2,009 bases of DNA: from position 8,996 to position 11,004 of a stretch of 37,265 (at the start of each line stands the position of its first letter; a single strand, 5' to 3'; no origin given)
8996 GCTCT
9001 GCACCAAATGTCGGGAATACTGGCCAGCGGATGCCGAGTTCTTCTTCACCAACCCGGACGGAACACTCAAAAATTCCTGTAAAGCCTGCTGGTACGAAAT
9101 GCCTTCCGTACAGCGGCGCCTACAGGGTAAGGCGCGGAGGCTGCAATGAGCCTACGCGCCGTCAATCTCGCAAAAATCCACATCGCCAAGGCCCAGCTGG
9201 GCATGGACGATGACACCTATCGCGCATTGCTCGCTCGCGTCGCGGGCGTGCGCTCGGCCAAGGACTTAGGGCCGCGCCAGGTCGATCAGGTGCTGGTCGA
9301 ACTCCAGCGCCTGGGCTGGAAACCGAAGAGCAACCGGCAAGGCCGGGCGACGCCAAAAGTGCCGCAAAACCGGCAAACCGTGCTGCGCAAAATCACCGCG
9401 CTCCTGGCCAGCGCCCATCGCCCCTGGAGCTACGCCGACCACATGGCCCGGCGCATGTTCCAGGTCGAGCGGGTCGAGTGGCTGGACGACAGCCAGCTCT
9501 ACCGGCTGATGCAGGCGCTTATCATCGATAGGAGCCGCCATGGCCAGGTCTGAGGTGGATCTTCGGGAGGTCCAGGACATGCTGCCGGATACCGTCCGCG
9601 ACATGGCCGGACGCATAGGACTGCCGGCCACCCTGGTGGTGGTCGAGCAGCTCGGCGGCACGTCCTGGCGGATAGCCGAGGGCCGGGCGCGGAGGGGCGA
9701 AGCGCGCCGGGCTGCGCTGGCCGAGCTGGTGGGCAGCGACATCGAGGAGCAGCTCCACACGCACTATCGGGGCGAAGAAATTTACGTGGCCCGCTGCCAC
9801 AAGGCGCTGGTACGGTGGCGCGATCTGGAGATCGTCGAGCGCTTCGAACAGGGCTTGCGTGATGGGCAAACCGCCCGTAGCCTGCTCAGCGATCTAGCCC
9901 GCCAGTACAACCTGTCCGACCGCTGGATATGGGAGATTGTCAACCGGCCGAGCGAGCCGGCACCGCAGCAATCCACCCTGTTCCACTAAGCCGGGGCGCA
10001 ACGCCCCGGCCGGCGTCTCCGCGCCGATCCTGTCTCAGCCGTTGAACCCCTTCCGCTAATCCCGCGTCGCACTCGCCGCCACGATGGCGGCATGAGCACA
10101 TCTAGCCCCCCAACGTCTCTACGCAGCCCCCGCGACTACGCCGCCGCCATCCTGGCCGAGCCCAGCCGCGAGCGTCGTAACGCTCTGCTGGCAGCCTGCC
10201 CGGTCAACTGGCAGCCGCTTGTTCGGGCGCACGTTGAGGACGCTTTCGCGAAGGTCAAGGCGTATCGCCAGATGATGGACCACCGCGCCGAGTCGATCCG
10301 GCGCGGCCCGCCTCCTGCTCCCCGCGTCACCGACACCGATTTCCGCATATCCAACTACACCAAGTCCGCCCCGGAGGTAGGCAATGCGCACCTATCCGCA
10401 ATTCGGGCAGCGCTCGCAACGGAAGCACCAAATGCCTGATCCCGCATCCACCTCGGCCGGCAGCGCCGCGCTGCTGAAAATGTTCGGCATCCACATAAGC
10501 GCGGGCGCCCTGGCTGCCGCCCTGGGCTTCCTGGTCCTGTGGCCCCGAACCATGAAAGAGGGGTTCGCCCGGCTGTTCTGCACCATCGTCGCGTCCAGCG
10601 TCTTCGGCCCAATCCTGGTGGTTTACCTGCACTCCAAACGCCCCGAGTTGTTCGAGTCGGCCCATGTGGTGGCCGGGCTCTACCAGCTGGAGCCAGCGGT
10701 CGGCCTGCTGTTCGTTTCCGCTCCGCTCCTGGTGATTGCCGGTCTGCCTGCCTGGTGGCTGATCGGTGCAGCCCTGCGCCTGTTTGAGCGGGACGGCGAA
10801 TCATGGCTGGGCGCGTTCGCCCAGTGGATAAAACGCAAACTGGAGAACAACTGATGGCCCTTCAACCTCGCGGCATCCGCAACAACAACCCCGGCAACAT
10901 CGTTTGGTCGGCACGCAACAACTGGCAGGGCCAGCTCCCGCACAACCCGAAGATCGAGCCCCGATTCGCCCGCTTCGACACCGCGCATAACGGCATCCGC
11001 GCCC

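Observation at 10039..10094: A 56-bp promoter/leader motif, present twice, each copy ending at the first ATG of a late transcription unit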

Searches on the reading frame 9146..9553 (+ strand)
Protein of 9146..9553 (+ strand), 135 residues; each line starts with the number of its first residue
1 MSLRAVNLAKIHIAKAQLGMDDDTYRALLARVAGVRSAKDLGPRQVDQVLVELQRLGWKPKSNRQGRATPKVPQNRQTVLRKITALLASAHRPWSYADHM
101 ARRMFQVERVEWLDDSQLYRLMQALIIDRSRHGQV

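Call 19: search_protein_families(library=pfam, proteins=[window:9146-9553:+], max_evalue=0.01)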
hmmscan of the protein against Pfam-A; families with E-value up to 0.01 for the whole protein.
window:9146-9553:+ (135 aa): 1 family
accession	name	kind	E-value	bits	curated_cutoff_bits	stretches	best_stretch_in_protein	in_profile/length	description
PF06252.17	GemA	-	5.2e-28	98.8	27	1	20-126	1-114/119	Bacteriophage Mu, GemA protein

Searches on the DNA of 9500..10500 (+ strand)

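Call 7: search_dna_similar(query=window:9500-10500:+, collection=phages, mode=near, max_rows=40, rows=spread)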
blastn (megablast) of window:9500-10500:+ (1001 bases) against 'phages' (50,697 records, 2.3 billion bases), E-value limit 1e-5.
Records with a match: 121; places in all: 121; records where one place covers at least 80% of the query: 119.
Best place of each record, by identity: >=99% 28; 95-99% 82; 90-95% 11.
By first word of the organism name: Pseudomonas 120; Bacteriophage 1.
By host as written in the record: Pseudomonas aeruginosa 35; Pseudomonas aeruginosa PA14 31; - 31; Pseudomonas aeruginosa YMC12/01/R24 2; Pseudomonas aeruginosa clinical isolate 2; Pseudomonas aeruginosa Ps33 2; Pseudomonas aeruginosa PAS429 2; Pseudomonas aeruginosa YMC12/01/R960 2; and 14 more.
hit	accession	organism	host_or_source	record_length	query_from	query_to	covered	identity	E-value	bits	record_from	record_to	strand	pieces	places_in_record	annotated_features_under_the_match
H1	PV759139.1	Pseudomonas phage vB_Pae_LMQSRe25-1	Pseudomonas aeruginosa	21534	1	1001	100%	100.0%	0e+0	1849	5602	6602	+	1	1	hypothetical protein (x4)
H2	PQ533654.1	Pseudomonas phage Cinder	Pseudomonas aeruginosa PA14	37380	1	1001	100%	99.3%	0e+0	1810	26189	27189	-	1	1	putative bacteriotranscriptional regulator | hypothetical protein (x3)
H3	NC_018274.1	Pseudomonas phage MP42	Pseudomonas aeruginosa PA14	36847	1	1001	100%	99.3%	0e+0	1810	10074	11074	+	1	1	late transcriptional activator | hypothetical protein (x2) | regulatory protein GemA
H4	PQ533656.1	Pseudomonas phage Ember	Pseudomonas aeruginosa PA14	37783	1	1001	100%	99.2%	0e+0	1805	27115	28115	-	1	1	putative bacteriotranscriptional regulator | hypothetical protein (x3)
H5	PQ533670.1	Pseudomonas phage Pacha_bin_2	Pseudomonas aeruginosa PA14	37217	1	1001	100%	99.2%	0e+0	1805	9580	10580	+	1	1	putative transcriptional regulator | hypothetical protein (x3)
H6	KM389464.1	Pseudomonas phage JBDs5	-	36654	1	1001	100%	99.2%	0e+0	1805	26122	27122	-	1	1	record has no annotation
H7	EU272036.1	Pseudomonas phage MP29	Pseudomonas aeruginosa PA14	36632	1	1001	100%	99.2%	0e+0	1805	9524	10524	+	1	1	ORF19: putative integral membrane protein | ORF19a: hypothetical protein | ORF20: hypothetical protein | ORF18: hypothetical protein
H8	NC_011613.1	Pseudomonas phage MP29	Pseudomonas aeruginosa PA14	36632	1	1001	100%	99.2%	0e+0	1805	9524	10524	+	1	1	ORF19: late transcriptional activator | ORF19a: hypothetical protein | ORF20: hypothetical protein | ORF18: regulatory protein GemA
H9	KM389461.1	Pseudomonas phage F_TK432sp/Pa1651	-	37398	1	1001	100%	99.1%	0e+0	1799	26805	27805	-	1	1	record has no annotation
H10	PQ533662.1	Pseudomonas phage Presto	Pseudomonas aeruginosa PA14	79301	1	1001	100%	98.9%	0e+0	1788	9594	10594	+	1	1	putative transcriptional regulator | hypothetical protein (x3)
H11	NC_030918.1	Pseudomonas phage JBD93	Pseudomonas aeruginosa PA14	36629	1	1001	100%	98.9%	0e+0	1788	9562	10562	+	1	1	late transcriptional activator | hypothetical protein (x2) | regulatory protein GemA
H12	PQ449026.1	Pseudomonas phage HKPH_J3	Pseudomonas aeruginosa PAO1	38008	1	1001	100%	98.7%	0e+0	1777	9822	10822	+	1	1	late transcriptional activator | hypothetical protein | membrane protein | GemA protein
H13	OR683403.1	Pseudomonas phage Gregale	Pseudomonas aeruginosa F002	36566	1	1001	100%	98.5%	0e+0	1766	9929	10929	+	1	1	middle operon regulator transcription regulator | hypothetical protein (x2) | regulatory protein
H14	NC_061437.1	Pseudomonas phage vB_PaeS_PAO1_HW12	-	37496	1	1001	100%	98.4%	0e+0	1760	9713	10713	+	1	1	Mor transcription activator family protein | hypothetical protein | membrane protein | regulatory protein GemA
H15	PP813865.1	Pseudomonas phage vB_PaeS_FBPa28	Pseudomonas sp.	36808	1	1001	100%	98.3%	0e+0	1755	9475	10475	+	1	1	putative bacteriophage transcriptional regulator | hypothetical protein (x2) | E16-like protein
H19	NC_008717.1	Pseudomonas phage DMS3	Pseudomonas aeruginosa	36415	1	1001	100%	97.9%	0e+0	1733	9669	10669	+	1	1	late transcriptional activator | hypothetical protein | regulatory protein GemA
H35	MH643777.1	Pseudomonas phage YMC12/01/R960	Pseudomonas aeruginosa YMC12/01/R960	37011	1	1001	100%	95.8%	0e+0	1616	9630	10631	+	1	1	hypothetical protein (x4)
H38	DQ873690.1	Pseudomonas phage MP22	Pseudomonas aeruignosa PA14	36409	1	1001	100%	94.8%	0e+0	1561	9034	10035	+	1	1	orf19: putative integral membrane protein | orf19a: hypothetical protein | orf20: hypothetical protein | orf18: hypothetical protein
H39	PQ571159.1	Pseudomonas phage Forsyth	Pseudomonas aeruginosa PA14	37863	1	1001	100%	94.7%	0e+0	1555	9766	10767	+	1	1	late transcriptional activator | hypothetical protein (x3)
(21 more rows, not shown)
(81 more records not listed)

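Call 69: get_annotated_region(hit=H38, flank=10500)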
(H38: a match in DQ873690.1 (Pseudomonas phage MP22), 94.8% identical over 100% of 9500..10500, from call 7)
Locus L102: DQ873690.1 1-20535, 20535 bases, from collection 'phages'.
description: Pseudomonas phage MP22, complete genome.
organism: Pseudomonas phage MP22 (NCBI taxid 2913978)
taxonomy: Viruses; Duplodnaviria; Heunggongvirae; Uroviricota; Caudoviricetes; Casadabanvirus; Casadabanvirus MP22
host: Pseudomonas aeruignosa PA14; source: -; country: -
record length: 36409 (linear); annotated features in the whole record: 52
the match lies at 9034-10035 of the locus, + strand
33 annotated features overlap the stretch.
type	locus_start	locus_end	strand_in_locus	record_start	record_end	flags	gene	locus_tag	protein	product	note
CDS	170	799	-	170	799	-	orf1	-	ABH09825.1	c repressor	-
CDS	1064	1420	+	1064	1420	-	orf2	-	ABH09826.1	Ner-like protein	-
CDS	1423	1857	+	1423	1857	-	orf3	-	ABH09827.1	hypothetical protein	-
CDS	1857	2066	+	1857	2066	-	orf5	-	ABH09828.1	hypothetical protein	-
CDS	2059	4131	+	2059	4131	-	orf6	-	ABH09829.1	transposase A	-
CDS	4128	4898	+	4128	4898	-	orf7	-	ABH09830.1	DNA transposition protein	-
CDS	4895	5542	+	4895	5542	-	orf8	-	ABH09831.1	hypothetical protein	-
CDS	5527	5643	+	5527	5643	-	orf10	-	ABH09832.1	hypothetical protein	-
CDS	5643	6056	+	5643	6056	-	orf11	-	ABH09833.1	hypothetical protein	-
CDS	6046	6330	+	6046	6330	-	orf12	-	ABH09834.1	hypothetical protein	-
CDS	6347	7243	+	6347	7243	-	orf13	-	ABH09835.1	host nuclease inhibitor protein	-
CDS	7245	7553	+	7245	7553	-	orf14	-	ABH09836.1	hypothetical protein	-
CDS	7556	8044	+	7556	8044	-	orf15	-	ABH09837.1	hypothetical protein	-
CDS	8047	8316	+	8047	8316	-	orf16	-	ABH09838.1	hypothetical protein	-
CDS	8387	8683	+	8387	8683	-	orf17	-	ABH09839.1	hypothetical protein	-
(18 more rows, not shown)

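Call 70: get_annotated_region(hit=H19, flank=10500)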
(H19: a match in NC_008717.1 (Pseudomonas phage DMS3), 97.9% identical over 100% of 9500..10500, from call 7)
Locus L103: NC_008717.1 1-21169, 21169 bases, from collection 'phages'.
description: Pseudomonas phage DMS3, complete genome.
organism: Pseudomonas phage DMS3 (NCBI taxid 2913973)
taxonomy: Viruses; Duplodnaviria; Heunggongvirae; Uroviricota; Caudoviricetes; Casadabanvirus; Casadabanvirus DMS3
host: Pseudomonas aeruginosa; source: -; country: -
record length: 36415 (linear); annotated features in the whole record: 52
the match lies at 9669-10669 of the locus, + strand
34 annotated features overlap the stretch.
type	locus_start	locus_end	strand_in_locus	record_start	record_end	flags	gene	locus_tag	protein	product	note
CDS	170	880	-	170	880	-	-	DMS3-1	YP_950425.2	transcriptional repressor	DMS3-1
CDS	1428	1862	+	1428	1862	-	-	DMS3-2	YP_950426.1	transcriptional regulator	DMS3-2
CDS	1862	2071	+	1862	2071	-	-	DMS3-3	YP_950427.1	hypothetical protein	DMS3-3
CDS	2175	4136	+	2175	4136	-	-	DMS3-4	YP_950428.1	transposase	DMS3-4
CDS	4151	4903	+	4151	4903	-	-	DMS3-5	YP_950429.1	DNA transposition protein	DMS3-5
CDS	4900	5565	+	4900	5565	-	-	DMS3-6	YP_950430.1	transcriptional regulator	DMS3-6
CDS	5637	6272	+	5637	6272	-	-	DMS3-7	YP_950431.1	hypothetical protein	DMS3-7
CDS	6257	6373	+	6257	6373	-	-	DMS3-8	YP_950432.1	hypothetical protein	DMS3-8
CDS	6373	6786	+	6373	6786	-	-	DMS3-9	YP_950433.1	hypothetical protein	DMS3-9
CDS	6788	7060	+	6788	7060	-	-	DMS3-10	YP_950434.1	hypothetical protein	DMS3-10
CDS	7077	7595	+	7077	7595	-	-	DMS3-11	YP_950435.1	host nuclease inhibitor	DMS3-11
CDS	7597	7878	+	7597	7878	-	-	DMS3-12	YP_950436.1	host nuclease inhibitor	DMS3-12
CDS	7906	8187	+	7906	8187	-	-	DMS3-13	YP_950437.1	hypothetical protein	DMS3-13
CDS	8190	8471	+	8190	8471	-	-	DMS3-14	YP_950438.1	hypothetical protein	DMS3-14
CDS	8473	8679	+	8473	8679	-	-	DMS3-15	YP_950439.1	hypothetical protein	DMS3-15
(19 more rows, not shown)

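Call 71: get_annotated_region(hit=H39, flank=10500)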
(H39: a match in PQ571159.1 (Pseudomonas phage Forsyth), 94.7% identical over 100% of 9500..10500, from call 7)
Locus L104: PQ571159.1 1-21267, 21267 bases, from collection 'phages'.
description: Pseudomonas phage Forsyth, complete genome.
organism: Pseudomonas phage Forsyth (NCBI taxid 3381782)
taxonomy: Viruses
host: Pseudomonas aeruginosa PA14; source: wastewater; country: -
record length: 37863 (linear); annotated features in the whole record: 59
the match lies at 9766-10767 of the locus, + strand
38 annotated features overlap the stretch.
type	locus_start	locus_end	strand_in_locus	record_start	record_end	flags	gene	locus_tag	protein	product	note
CDS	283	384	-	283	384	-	-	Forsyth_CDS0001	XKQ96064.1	hypothetical protein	-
CDS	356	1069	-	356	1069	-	-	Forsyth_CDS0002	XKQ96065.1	CI-like repressor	-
CDS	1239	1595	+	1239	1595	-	-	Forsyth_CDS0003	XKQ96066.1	transcriptional repressor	-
CDS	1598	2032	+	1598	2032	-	-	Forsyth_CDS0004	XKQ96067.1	transcriptional regulator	-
CDS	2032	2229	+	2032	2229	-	-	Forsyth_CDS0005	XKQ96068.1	hypothetical protein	-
CDS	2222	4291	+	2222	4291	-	-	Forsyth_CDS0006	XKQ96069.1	transposase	-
CDS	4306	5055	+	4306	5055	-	-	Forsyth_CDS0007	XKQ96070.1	DNA transposition protein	-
CDS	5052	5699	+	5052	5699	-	-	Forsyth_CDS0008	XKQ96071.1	transcriptional regulator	-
CDS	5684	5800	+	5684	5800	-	-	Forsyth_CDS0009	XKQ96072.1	hypothetical protein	-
CDS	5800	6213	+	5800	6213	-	-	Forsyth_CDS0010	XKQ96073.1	hypothetical protein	-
CDS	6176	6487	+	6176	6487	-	-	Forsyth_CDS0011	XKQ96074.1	hypothetical protein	-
CDS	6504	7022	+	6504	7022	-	-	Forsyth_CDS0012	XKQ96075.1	host-nuclease inhibitor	-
CDS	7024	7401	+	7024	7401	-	-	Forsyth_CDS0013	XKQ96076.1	Mu Gam-like end protection protein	-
CDS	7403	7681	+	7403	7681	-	-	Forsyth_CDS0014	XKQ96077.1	host-nuclease inhibitor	-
CDS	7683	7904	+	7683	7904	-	-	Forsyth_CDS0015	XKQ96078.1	hypothetical protein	-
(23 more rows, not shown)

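Call 72: get_annotated_region(hit=H35, flank=10500)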
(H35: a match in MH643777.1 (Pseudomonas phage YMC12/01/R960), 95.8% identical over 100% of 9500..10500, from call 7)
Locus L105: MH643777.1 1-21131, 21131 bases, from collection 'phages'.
description: Pseudomonas phage YMC12/01/R960, complete genome.
organism: Pseudomonas phage YMC12/01/R960 (NCBI taxid 2283027)
taxonomy: Viruses; Duplodnaviria; Heunggongvirae; Uroviricota; Caudoviricetes; Casadabanvirus; Casadabanvirus R960
host: Pseudomonas aeruginosa YMC12/01/R960; source: -; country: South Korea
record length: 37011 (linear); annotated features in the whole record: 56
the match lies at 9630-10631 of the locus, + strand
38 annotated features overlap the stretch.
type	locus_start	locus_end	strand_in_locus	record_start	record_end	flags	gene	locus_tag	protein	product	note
CDS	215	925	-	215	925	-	-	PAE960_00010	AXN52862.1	putative c repressor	-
CDS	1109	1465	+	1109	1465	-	-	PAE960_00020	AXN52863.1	hypothetical protein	-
CDS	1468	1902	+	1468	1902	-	-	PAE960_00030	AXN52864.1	hypothetical protein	-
CDS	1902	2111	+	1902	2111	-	-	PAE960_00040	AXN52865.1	hypothetical protein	-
CDS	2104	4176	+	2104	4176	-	-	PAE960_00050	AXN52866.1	transposase A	-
CDS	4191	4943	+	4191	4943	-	-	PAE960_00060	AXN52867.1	DNA transposition protein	-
CDS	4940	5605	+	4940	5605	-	-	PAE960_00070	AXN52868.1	hypothetical protein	-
CDS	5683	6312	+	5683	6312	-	-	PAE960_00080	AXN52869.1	hypothetical protein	-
CDS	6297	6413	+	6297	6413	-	-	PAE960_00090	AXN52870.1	hypothetical protein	-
CDS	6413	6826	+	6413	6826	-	-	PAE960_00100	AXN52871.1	hypothetical protein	-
CDS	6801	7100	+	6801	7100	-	-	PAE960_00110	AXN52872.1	hypothetical protein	-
CDS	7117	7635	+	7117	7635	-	-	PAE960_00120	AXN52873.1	hypothetical protein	-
CDS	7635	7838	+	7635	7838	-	-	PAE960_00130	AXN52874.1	hypothetical protein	-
CDS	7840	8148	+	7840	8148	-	-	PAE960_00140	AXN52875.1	hypothetical protein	-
CDS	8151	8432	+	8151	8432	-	-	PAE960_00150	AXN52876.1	hypothetical protein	-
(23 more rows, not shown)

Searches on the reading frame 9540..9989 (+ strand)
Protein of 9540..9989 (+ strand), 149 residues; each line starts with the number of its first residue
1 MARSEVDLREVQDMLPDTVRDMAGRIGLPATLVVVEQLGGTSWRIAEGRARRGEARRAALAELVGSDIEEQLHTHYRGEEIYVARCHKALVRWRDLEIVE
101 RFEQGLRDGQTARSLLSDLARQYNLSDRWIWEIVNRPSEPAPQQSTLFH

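Call 19: search_protein_families(library=pfam, proteins=[window:9540-9989:+], max_evalue=0.01)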
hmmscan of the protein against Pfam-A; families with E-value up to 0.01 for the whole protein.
window:9540-9989:+ (149 aa): 1 family
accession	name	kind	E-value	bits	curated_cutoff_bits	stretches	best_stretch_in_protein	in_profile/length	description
PF08765.17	Mor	-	8.8e-13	48.6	24.9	1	48-137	17-95/107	Mor transcription activator family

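Call 20: search_protein_families(library=phrogs, proteins=[window:9540-9989:+], max_evalue=0.001)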
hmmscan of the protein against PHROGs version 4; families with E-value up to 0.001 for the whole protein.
window:9540-9989:+ (149 aa): 2 families
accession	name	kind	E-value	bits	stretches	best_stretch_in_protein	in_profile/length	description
phrog_836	-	transcription regulation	6.6e-47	160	1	5-149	2-133/133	late transcriptional activator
phrog_532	-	transcription regulation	8.4e-09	36.6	1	60-148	49-130/132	late transcriptional activator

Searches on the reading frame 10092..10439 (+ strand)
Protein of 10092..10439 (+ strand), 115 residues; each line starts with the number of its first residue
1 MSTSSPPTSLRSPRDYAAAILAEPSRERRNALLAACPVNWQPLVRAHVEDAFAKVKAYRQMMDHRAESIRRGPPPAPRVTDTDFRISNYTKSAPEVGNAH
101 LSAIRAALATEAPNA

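Call 19: search_protein_families(library=pfam, proteins=[window:10092-10439:+], max_evalue=0.01)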
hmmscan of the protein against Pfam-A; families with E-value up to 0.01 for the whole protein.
window:10092-10439:+ (115 aa): 0 families

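Call 20: search_protein_families(library=phrogs, proteins=[window:10092-10439:+], max_evalue=0.001)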
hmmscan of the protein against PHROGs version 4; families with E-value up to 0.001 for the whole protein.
window:10092-10439:+ (115 aa): 1 family
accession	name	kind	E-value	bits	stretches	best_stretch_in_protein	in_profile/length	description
phrog_3648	-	unknown function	1.9e-63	212.9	1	1-115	1-115/115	-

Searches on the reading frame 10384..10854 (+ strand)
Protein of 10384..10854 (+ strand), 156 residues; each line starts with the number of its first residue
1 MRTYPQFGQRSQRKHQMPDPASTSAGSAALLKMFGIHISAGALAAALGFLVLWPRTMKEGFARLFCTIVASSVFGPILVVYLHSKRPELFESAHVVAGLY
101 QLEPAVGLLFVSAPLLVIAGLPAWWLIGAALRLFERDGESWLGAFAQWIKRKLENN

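Call 19: search_protein_families(library=pfam, proteins=[window:10384-10854:+], max_evalue=0.01)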
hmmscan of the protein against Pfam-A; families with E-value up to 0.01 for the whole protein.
window:10384-10854:+ (156 aa): 1 family
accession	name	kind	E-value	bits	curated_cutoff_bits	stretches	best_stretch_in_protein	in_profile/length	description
PF19602.4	DUF6107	-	0.0016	19.1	27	0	41-139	17-102/106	Family of unknown function (DUF6107)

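Call 20: search_protein_families(library=phrogs, proteins=[window:10384-10854:+], max_evalue=0.001)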
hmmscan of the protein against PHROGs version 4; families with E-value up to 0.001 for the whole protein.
window:10384-10854:+ (156 aa): 1 family
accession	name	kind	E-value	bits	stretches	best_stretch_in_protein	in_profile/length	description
phrog_1024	-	unknown function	1e-45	155.8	1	17-155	1-127/130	-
